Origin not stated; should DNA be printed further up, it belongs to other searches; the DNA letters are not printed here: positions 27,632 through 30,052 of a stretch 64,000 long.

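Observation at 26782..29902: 3.1-kb insertion carrying a HerA-like ATPase splits the conserved ftsY-ylxM-ffh operon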

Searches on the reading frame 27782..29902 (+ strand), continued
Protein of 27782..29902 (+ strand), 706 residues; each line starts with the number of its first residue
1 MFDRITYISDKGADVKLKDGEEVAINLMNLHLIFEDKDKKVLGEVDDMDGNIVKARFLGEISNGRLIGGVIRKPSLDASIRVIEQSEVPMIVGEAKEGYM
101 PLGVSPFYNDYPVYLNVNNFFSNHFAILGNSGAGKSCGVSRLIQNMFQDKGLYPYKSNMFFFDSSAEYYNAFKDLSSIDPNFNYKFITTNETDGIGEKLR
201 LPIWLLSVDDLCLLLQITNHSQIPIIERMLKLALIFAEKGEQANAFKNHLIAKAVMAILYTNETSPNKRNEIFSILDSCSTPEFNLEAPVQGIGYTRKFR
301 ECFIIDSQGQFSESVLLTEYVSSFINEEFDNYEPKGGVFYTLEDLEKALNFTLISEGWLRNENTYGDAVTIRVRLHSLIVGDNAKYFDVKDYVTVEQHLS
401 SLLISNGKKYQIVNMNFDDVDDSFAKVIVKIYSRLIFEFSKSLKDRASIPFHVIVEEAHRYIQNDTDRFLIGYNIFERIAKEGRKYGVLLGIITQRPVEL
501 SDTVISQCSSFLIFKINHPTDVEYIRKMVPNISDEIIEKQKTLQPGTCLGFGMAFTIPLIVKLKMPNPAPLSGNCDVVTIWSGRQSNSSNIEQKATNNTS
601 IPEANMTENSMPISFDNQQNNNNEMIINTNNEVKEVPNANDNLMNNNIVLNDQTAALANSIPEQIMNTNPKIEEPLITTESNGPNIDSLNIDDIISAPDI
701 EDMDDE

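Call 48: search_protein_families(library=padloc, proteins=[P0140, P0160, P0280, P0282, P0135, P0277, L097:3594-4802:+, L098:4659-6014:+], max_evalue=0.00001)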
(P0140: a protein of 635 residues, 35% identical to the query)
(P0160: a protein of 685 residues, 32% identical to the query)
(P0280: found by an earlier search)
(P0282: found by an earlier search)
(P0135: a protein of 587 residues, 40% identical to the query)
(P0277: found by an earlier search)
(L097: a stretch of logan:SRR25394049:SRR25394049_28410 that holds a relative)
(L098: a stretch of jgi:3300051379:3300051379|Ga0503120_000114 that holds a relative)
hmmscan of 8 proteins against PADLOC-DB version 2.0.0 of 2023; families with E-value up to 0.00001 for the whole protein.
P0140 (635 aa): 15 families
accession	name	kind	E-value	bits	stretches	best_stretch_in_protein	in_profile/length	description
PDLC04102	HerA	-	3e-173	575.7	1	3-623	7-644/654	-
PDLC04098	HerA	-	2.6e-78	262.2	1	6-600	13-648/686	-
PDLC04105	HerA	-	3.9e-76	254.8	2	430-621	359-558/576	-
PDLC04106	HerA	-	1.2e-73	246.7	1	4-618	5-648/667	-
PDLC04097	HerA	-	1.6e-68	229.8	1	4-601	6-595/618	-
PDLC02185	HerA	-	6.5e-59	198.1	1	4-618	5-581/585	-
PDLC04100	HerA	-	1.8e-58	196.6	2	433-619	384-575/580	-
PDLC04103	HerA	-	6.9e-56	187.8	1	3-617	13-575/579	-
PDLC02188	HerA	-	1.3e-48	164.2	1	40-617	37-561/578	-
PDLC04104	HerA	-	1.5e-35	120.7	1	447-620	182-358/379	-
PDLC01055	HerA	-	5.6e-21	72.9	2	71-212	79-202/532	Type III coevolved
PDLC04140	mad8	-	1.4e-19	68.8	1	163-589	27-290/314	mads_8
PDLC04101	HerA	-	2.3e-12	44.4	1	61-260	72-257/400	-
PDLC04107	HerA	-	9.6e-12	42.5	1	94-256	108-258/306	-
PDLC04099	HerA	-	5.9e-10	36.8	1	62-211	70-212/214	-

P0160 (685 aa): 15 families
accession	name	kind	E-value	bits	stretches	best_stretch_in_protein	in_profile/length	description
PDLC04102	HerA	-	1.6e-242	804.5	1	1-668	1-647/654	-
PDLC04098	HerA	-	2e-94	315.5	2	434-664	433-672/686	-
PDLC04105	HerA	-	1.3e-91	306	1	3-673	5-567/576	-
PDLC04106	HerA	-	2.8e-90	301.7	1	5-661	2-649/667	-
PDLC02185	HerA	-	1.7e-71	239.7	2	468-660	387-581/585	-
PDLC04100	HerA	-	3.2e-69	232.1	2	468-663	384-577/580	-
PDLC04097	HerA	-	1.4e-59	200.3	1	6-657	4-610/618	-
PDLC02188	HerA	-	2.5e-58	196.3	2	256-658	194-560/578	-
PDLC04103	HerA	-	6.8e-50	168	2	437-658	352-574/579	-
PDLC04104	HerA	-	2.7e-44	149.4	1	439-673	131-369/379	-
PDLC04140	mad8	-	8.1e-23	79.4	1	172-639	20-298/314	mads_8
PDLC04101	HerA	-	1.6e-18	64.6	1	67-289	63-257/400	-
PDLC04107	HerA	-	1.9e-15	54.7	1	7-289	11-262/306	-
PDLC04099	HerA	-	5.6e-13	46.7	1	59-227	53-212/214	-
PDLC01055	HerA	-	6.8e-12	42.9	1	483-597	378-483/532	Type III coevolved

P0280 (663 aa): 15 families
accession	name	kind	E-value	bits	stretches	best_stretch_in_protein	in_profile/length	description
PDLC04102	HerA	-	3.4e-117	390.4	1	49-595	85-645/654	-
PDLC04105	HerA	-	4.7e-69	231.5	2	396-592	360-558/576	-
PDLC04097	HerA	-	7.3e-58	194.6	1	54-590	91-614/618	-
PDLC04106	HerA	-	1.4e-57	193.6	1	63-591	102-650/667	-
PDLC04098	HerA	-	3e-52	176.1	1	55-592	98-671/686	-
PDLC02185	HerA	-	5.4e-48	162.1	2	435-589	422-581/585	-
PDLC04100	HerA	-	1.5e-47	160.5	2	442-590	423-575/580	-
PDLC02188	HerA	-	3.6e-46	156.2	2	459-591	431-564/578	-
PDLC04103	HerA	-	2.6e-35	119.8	2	415-588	398-575/579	-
PDLC04104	HerA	-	7.1e-31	105.3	1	395-592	161-359/379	-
PDLC04140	mad8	-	3.8e-19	67.3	1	120-561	22-291/314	mads_8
PDLC01055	HerA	-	1.3e-16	58.5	2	54-173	89-201/532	Type III coevolved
PDLC04101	HerA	-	2.1e-13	47.8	1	48-219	82-254/400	-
PDLC04107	HerA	-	3.2e-12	44.1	1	63-232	104-275/306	-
PDLC04099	HerA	-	1e-08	32.7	1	50-172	85-211/214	-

P0282 (583 aa): 15 families
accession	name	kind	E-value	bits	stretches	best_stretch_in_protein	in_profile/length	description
PDLC04102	HerA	-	1.4e-73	246.4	1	55-581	94-639/654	-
PDLC04105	HerA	-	5.3e-49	165.3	1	45-579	80-553/576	-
PDLC04098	HerA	-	6.2e-40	135.4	2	329-571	407-658/686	-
PDLC04106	HerA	-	5.5e-38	128.9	2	425-579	486-646/667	-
PDLC02185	HerA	-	5.2e-36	122.5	2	425-580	427-580/585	-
PDLC04097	HerA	-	9e-34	115.1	1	54-564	94-596/618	-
PDLC04100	HerA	-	4.5e-33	112.8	2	441-580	433-573/580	-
PDLC04103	HerA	-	4.3e-31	105.9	2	377-576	368-571/579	-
PDLC04104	HerA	-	8.7e-25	85.2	1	380-579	152-354/379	-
PDLC02188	HerA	-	1.3e-24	85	1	56-579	78-560/578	-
PDLC04140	mad8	-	2.2e-10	38.6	1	112-550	21-288/314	mads_8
PDLC04101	HerA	-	5.4e-09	33.3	1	60-217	103-256/400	-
PDLC01055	HerA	-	3.2e-08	30.8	0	395-516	364-483/532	Type III coevolved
PDLC04107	HerA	-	3.2e-07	27.7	1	60-214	104-258/306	-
PDLC04099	HerA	-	1.3e-06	25.9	1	57-167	95-211/214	-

P0135 (587 aa): 15 families
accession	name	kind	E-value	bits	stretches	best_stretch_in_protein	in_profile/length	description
PDLC04102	HerA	-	1.3e-110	368.7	1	48-587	86-639/654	-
PDLC04105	HerA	-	1.1e-55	187.3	1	47-586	81-554/576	-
PDLC04106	HerA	-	4.1e-51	172.3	1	64-578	105-639/667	-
PDLC04097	HerA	-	6.4e-51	171.7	1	50-585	89-611/618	-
PDLC02185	HerA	-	1.9e-49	166.9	2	435-585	424-579/585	-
PDLC04098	HerA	-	1.6e-48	163.8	1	33-566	90-645/686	-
PDLC04100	HerA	-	9e-48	161.3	2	445-585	428-572/580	-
PDLC02188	HerA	-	3e-37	126.7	2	348-586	310-561/578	-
PDLC04103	HerA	-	1.3e-35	120.8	2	373-585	359-574/579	-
PDLC04104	HerA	-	3.8e-22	76.6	1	396-585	164-354/379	-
PDLC01055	HerA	-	9.9e-13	45.7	1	453-567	415-524/532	Type III coevolved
PDLC04140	mad8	-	2.4e-12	45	1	125-560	28-292/314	mads_8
PDLC04101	HerA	-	7.9e-10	36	1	49-214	85-249/400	-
PDLC04107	HerA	-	9.7e-09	32.7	1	88-213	134-253/306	-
PDLC04099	HerA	-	6.6e-07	26.9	1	50-173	87-212/214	-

P0277 (943 aa): 14 families
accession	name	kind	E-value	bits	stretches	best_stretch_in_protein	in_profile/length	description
PDLC04102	HerA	-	5.7e-79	264.2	1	94-590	147-645/654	-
PDLC04105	HerA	-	1e-46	157.7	2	397-588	363-559/576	-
PDLC04106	HerA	-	1.9e-39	133.7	2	431-586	488-650/667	-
PDLC04098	HerA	-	2.7e-35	120.1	1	69-566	120-648/686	-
PDLC04097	HerA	-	1.9e-34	117.3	1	52-577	90-606/618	-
PDLC02185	HerA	-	6.4e-34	115.6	2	396-586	387-583/585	-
PDLC04103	HerA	-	1.1e-32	111.1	2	383-583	370-575/579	-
PDLC04100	HerA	-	2.1e-32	110.6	2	396-586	384-576/580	-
PDLC02188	HerA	-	4.3e-30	103.1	2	394-589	358-564/578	-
PDLC04104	HerA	-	1.9e-23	80.9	1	400-586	168-358/379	-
PDLC04140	mad8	-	3.3e-09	34.7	1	122-529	27-265/314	mads_8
PDLC04101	HerA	-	1.7e-07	28.3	1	114-215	160-249/400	-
PDLC04099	HerA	-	1.6e-06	25.6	1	113-169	160-211/214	-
PDLC04107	HerA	-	3.6e-06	24.2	1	109-179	156-222/306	-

L097:3594-4802:+ (402 aa): 27 families (the best 25 are shown)
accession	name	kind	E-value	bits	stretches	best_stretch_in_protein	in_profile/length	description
PDLC04084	SIR2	-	1.8e-96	322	1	40-394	22-405/414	-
PDLC04090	SIR2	-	5.2e-84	280.9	1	38-380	22-400/426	-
PDLC04093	SIR2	-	5.8e-42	142.1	1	56-329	18-294/395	-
PDLC04079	SIR2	-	7.1e-41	138.1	1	48-381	39-402/430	-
PDLC04094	SIR2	-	4.9e-37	126.1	1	52-328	13-284/399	-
PDLC04075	SIR2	-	7.3e-36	121.8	1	28-339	20-348/414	-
PDLC04076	SIR2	-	2.9e-33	113.7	1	32-393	3-396/406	-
PDLC02186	SIR2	-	1.4e-32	111.3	1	32-379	3-389/412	-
PDLC04081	SIR2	-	9.4e-32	108.5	1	57-325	15-283/345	-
PDLC04089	SIR2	-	1.1e-31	108.4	1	44-349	3-277/336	-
PDLC04087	SIR2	-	1.2e-26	91.4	1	48-360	7-310/343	-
PDLC04085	SIR2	-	6.5e-26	89.2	1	181-357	201-404/463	-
PDLC04088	SIR2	-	5e-24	83.1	1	174-337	168-324/390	-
PDLC04082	SIR2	-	1.3e-23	81.5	1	46-329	4-277/345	-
PDLC02414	Aga_SIR2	-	6.4e-23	79.5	1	127-359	67-265/313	-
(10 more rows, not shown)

L098:4659-6014:+ (451 aa): 24 families
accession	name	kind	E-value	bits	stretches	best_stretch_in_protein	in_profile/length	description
PDLC04084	SIR2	-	4e-141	469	1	4-440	8-407/414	-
PDLC04090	SIR2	-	2.1e-134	446.9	1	5-447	12-422/426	-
PDLC02186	SIR2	-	3.2e-47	159.5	1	27-385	18-372/412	-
PDLC04076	SIR2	-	1.2e-42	144.6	1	16-383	9-365/406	-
PDLC04075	SIR2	-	5.3e-41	138.7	1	16-383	30-382/414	-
PDLC04093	SIR2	-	8.3e-40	135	1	17-347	5-302/395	-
PDLC04085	SIR2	-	1.8e-37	127.3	1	25-346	37-377/463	-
PDLC04079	SIR2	-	1.4e-33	114.1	1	133-349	134-355/430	-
PDLC04081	SIR2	-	7.4e-31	105.6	1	166-349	121-297/345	-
PDLC04094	SIR2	-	4.4e-28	96.6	1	37-339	22-284/399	-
PDLC04089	SIR2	-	2.5e-27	94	1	25-392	6-302/336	-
PDLC04088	SIR2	-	1.6e-26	91.4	1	183-350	175-326/390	-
PDLC04080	SIR2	-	4.8e-25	86.4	1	177-349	120-301/347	-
PDLC04087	SIR2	-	8.3e-21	72.2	1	134-347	87-283/343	-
PDLC02408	Aga_SIR2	-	1.9e-18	64.7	1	35-380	4-315/343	Class II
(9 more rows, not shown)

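Call 54: find_encoding_contigs(protein=P0148, flank=6000, max_places=2)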
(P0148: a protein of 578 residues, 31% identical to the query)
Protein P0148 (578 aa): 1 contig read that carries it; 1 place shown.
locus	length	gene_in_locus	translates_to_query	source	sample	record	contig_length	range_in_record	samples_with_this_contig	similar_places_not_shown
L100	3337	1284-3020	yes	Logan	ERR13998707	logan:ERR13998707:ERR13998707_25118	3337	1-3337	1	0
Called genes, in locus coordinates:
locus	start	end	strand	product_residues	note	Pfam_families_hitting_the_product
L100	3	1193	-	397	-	?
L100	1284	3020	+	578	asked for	PF01935:DUF87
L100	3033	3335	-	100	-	?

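Call 55: find_encoding_contigs(protein=P0133, flank=6000, max_places=2)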
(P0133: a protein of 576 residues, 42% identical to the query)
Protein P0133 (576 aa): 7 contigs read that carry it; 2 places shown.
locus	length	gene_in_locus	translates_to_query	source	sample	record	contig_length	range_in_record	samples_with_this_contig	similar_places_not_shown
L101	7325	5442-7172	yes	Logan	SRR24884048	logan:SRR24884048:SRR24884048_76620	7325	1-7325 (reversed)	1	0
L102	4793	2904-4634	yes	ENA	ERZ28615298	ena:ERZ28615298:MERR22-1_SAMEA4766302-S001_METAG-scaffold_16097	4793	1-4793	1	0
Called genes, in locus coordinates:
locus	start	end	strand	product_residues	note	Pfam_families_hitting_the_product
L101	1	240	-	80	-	?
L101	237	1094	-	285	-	PF10672:Methyltrans_SAM, PF03602:Cons_hypoth95 (weak), PF05175:MTS (weak), PF09445:Methyltransf_15 (faint)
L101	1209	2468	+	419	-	PF01595:CNNM, PF00571:CBS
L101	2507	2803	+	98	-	PF00581:Rhodanese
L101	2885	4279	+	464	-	-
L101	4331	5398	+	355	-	PF02646:RmuC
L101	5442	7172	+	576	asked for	PF01580:FtsK_SpoIIIE (faint), PF01935:DUF87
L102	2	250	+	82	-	?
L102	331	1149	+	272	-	-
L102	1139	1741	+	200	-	-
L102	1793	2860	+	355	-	PF02646:RmuC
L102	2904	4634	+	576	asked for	PF01580:FtsK_SpoIIIE (faint), PF01935:DUF87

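Call 80: search_dna_similar(query=window:27782-29902:+, collection=phages, mode=protein, max_evalue=1e-10, max_rows=10)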
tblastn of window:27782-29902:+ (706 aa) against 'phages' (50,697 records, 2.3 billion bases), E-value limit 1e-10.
Records with a match: 2; places in all: 2; records where one place covers at least 80% of the query: 0.
Best place of each record, by identity: <60% 2.
By first word of the organism name: Bacteriophage 1; Blautia 1.
By host as written in the record: - 1; Blautia coccoides 1.
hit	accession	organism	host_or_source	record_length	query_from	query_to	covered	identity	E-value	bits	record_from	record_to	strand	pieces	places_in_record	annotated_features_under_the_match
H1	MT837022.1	Bacteriophage sp.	human fecal samples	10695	98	574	68%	21.7%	3e-15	86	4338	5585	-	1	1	record has no annotation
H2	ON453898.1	Blautia phage Montmirail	Blautia coccoides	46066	412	586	25%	28.9%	4e-18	96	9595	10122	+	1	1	terminase large subunit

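Call 81: search_dna_similar(query=window:27782-29902:+, collection=plasmids, mode=protein, max_evalue=1e-10, max_rows=12)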
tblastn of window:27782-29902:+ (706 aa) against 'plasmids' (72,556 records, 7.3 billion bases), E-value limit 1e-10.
Records with a match: 583; places in all: 597; records where one place covers at least 80% of the query: 0.
Best place of each record, by identity: <60% 583.
By first word of the organism name: Klebsiella 132; Citrobacter 70; Escherichia 62; Enterobacter 55; Listeria 54; Serratia 19; Salmonella 14; Enterococcus 11; Acinetobacter 11; Bradyrhizobium 10; and 71 more.
By predicted mobility (MOB-suite, as given by PLSDB): conjugative 253; mobilizable 216; non-mobilizable 114.
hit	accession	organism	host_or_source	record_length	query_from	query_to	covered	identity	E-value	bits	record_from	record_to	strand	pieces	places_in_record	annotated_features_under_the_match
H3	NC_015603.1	Lactobacillus kefiranofaciens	-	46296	57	581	74%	31.4%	3e-72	263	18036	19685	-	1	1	ATP-binding protein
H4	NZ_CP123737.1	Lactobacillus kefiranofaciens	Tibetan kefir grain,mixed culture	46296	57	581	74%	31.4%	3e-72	263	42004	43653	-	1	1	ATP-binding protein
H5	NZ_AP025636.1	Enterococcus innesii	-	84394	52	581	75%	29.2%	5e-71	259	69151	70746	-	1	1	ATP-binding protein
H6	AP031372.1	Enterococcus casseliflavus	-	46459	52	581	75%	28.9%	2e-65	243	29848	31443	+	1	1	hypothetical protein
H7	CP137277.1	Listeria monocytogenes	fungus products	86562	52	581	75%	28.9%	1e-60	261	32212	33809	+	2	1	DUF87 domain-containing protein | hypothetical protein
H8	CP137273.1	Listeria monocytogenes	fungus products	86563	52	581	75%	28.9%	1e-60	261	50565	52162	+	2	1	DUF87 domain-containing protein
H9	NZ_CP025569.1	Listeria monocytogenes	-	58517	52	587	76%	28.4%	5e-69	253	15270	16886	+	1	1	DUF87 domain-containing protein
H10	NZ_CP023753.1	Listeria monocytogenes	food product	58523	52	587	76%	28.4%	5e-69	253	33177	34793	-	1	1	DUF87 domain-containing protein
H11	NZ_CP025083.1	Listeria monocytogenes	meat processing facility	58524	52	587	76%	28.4%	5e-69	253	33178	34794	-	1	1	DUF87 domain-containing protein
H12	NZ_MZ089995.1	Listeria monocytogenes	-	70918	52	587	76%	28.4%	5e-69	253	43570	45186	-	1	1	DUF87 domain-containing protein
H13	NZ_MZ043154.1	Listeria monocytogenes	-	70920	52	587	76%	28.4%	5e-69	253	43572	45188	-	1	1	DUF87 domain-containing protein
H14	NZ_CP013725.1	Listeria monocytogenes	Homo sapiens,blood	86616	52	587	76%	28.4%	5e-69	253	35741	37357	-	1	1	DUF87 domain-containing protein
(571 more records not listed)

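Call 82: get_annotated_region(hit=H9, flank=4000)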
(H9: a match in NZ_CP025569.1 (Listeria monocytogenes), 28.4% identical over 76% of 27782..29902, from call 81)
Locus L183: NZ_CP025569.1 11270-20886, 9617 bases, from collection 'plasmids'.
description: Listeria monocytogenes strain PIR00540 plasmid pPIR00540, complete sequence
organism: Listeria monocytogenes (NCBI taxid 1639)
taxonomy: Bacteria; Bacillota; Bacilli; Bacillales; Listeriaceae; Listeria; Listeria monocytogenes
host: -; source: -; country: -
typing (MOB-suite, as given by PLSDB): mobilizable; replicon rep_cluster_110; relaxase MOBP
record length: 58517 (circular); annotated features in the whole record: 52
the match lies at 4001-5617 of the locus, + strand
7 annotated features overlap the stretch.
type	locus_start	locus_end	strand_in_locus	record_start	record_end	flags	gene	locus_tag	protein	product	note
CDS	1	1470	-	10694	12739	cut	copB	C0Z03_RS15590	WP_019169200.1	copper-translocating P-type ATPase CopB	-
CDS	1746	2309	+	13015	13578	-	-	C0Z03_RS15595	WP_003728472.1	recombinase family protein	GO:0006310 - DNA recombination [Evidence IEA]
CDS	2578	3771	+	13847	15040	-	-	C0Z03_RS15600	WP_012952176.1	SIR2 family protein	-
CDS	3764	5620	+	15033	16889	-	-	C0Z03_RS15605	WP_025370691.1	DUF87 domain-containing protein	-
CDS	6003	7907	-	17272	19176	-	-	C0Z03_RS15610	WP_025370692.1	heavy metal translocating P-type ATPase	-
CDS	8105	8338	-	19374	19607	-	-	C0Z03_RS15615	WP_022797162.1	heavy-metal-associated domain-containing protein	-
CDS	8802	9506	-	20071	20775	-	-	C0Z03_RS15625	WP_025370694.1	Crp/Fnr family transcriptional regulator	GO:0006355 - regulation of DNA-templated transcription [Evidence IEA]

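Call 83: get_annotated_region(hit=H3, flank=4000)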
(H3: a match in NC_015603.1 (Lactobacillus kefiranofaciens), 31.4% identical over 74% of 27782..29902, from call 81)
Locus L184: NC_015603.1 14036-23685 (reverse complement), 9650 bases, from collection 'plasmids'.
description: Lactobacillus kefiranofaciens subsp. kefiranofaciens plasmid pWW2, complete sequence
organism: Lactobacillus kefiranofaciens (NCBI taxid 190905)
taxonomy: Bacteria; Bacillota; Bacilli; Lactobacillales; Lactobacillaceae; Lactobacillus; Lactobacillus kefiranofaciens
host: -; source: -; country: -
typing (MOB-suite, as given by PLSDB): conjugative; replicon rep_cluster_707; relaxase MOBQ; mating-pair formation MPF_T
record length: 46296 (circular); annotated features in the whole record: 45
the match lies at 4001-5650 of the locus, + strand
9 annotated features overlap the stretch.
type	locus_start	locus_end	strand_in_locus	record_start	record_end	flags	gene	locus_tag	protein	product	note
CDS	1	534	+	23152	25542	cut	-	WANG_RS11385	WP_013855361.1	protein kinase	GO:0006468 - protein phosphorylation [Evidence IEA]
CDS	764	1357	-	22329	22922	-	-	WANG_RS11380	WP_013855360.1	recombinase family protein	GO:0006310 - DNA recombination [Evidence IEA]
CDS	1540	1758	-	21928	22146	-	-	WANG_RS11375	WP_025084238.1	hypothetical protein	-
CDS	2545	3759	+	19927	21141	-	-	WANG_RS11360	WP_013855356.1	SIR2 family protein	-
CDS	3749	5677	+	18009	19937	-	-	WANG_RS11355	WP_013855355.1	ATP-binding protein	-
CDS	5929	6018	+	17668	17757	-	-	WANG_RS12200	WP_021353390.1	putative holin-like toxin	-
CDS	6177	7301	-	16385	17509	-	-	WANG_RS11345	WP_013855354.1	ArdC-like ssDNA-binding domain-containing protein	-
CDS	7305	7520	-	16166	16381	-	-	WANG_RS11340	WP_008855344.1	hypothetical protein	-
CDS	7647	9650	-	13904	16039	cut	topB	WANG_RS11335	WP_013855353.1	type IA DNA topoisomerase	GO:0006265 - DNA topological change [Evidence IEA]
